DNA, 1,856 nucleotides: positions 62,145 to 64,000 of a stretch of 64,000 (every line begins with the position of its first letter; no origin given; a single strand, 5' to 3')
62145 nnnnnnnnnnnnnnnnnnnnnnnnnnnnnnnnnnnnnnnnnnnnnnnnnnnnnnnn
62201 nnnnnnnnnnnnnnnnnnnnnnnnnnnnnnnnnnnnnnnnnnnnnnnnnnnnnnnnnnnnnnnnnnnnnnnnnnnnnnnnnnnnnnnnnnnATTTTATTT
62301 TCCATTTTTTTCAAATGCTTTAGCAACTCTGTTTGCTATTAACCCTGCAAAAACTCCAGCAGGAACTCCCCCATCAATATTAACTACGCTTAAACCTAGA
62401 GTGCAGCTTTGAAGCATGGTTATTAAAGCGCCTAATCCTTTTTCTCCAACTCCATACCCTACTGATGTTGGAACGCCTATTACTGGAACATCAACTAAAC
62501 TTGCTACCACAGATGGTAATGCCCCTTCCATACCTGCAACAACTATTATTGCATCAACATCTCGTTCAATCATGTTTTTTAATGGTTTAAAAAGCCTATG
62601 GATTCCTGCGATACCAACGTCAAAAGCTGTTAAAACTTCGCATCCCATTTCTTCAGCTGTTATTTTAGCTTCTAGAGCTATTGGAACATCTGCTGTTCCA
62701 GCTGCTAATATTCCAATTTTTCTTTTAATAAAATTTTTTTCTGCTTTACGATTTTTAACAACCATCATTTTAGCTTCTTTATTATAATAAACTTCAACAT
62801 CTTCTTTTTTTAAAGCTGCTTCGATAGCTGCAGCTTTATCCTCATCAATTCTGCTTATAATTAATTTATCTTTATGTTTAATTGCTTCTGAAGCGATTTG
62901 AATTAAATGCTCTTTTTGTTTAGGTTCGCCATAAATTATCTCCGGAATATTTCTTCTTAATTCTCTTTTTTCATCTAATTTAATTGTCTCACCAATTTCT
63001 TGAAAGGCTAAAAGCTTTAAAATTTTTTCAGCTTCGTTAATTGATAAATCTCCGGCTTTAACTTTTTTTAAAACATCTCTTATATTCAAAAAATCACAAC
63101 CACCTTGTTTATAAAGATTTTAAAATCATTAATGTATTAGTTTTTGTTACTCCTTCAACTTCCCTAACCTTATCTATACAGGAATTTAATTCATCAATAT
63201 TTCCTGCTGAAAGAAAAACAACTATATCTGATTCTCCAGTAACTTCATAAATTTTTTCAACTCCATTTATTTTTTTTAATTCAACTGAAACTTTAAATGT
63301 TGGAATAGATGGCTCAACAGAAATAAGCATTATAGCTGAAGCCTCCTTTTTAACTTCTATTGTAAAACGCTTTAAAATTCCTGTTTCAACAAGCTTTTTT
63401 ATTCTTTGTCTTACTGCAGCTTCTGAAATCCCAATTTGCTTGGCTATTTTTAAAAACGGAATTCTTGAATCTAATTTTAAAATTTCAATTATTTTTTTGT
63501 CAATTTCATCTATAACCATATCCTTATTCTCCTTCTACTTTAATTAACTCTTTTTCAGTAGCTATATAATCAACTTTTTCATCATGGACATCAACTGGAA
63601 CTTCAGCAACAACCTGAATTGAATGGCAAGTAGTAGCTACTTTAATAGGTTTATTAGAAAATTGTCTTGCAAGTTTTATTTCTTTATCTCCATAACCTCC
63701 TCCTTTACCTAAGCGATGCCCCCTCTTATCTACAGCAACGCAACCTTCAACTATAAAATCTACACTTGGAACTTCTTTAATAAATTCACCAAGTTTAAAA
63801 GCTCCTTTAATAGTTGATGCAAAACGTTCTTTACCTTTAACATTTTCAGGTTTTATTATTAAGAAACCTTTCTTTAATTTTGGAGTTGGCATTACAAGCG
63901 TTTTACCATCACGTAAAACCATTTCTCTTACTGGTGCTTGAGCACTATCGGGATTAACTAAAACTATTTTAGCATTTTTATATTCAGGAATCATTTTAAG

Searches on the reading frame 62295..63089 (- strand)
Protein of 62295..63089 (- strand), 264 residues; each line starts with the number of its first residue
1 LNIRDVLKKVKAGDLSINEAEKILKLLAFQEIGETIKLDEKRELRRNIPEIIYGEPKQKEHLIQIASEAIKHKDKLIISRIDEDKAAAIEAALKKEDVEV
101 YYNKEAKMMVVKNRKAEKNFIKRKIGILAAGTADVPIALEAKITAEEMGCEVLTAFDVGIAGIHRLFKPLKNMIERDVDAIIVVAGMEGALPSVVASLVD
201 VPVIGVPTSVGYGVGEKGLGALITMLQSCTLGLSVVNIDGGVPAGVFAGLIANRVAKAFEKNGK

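Call 44: search_protein_families(library=pfam, proteins=[window:62295-63089:-], max_evalue=0.00001)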
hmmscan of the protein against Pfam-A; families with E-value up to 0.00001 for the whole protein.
window:62295-63089:- (264 aa): 1 family
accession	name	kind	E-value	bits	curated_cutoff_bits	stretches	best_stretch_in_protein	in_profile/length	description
PF00731.26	AIRC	-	8e-16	58.3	30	1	124-253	1-128/148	AIR carboxylase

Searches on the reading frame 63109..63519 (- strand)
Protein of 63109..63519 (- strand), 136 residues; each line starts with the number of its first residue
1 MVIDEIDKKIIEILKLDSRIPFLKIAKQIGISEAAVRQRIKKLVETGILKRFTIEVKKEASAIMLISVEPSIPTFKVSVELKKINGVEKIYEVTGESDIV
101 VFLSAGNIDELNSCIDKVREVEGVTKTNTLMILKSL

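Call 44: search_protein_families(library=pfam, proteins=[window:63109-63519:-], max_evalue=0.00001)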
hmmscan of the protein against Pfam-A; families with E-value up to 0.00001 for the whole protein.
window:63109-63519:- (136 aa): 5 families
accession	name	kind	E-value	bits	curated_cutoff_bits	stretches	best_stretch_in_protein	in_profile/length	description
PF13404.12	HTH_AsnC-type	-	2.9e-15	56.2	27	1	3-43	1-41/42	AsnC-type helix-turn-helix domain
PF13412.12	HTH_24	-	7.4e-14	51.5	21.9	1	3-50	1-48/48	Winged helix-turn-helix DNA-binding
PF01037.27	AsnC_trans_reg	-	5.2e-11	42.7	25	1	66-134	3-72/73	Lrp/AsnC ligand binding domain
PF22451.2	NirdL-like_HTH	-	1.2e-06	28.4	27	1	18-49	15-46/47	Siroheme decarboxylase NirDL-like HTH domain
PF08279.18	HTH_11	-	5.2e-06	26.7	25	1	8-57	3-49/55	HTH domain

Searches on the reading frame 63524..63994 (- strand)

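Call 44: search_protein_families(library=pfam, proteins=[window:63524-63994:-], max_evalue=0.00001)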
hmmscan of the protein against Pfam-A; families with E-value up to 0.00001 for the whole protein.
window:63524-63994:- (156 aa): 1 family
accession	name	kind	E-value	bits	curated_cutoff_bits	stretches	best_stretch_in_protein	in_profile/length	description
PF01812.26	5-FTHF_cyc-lig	-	1.6e-26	93.8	27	1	11-147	47-186/186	5-formyltetrahydrofolate cyclo-ligase family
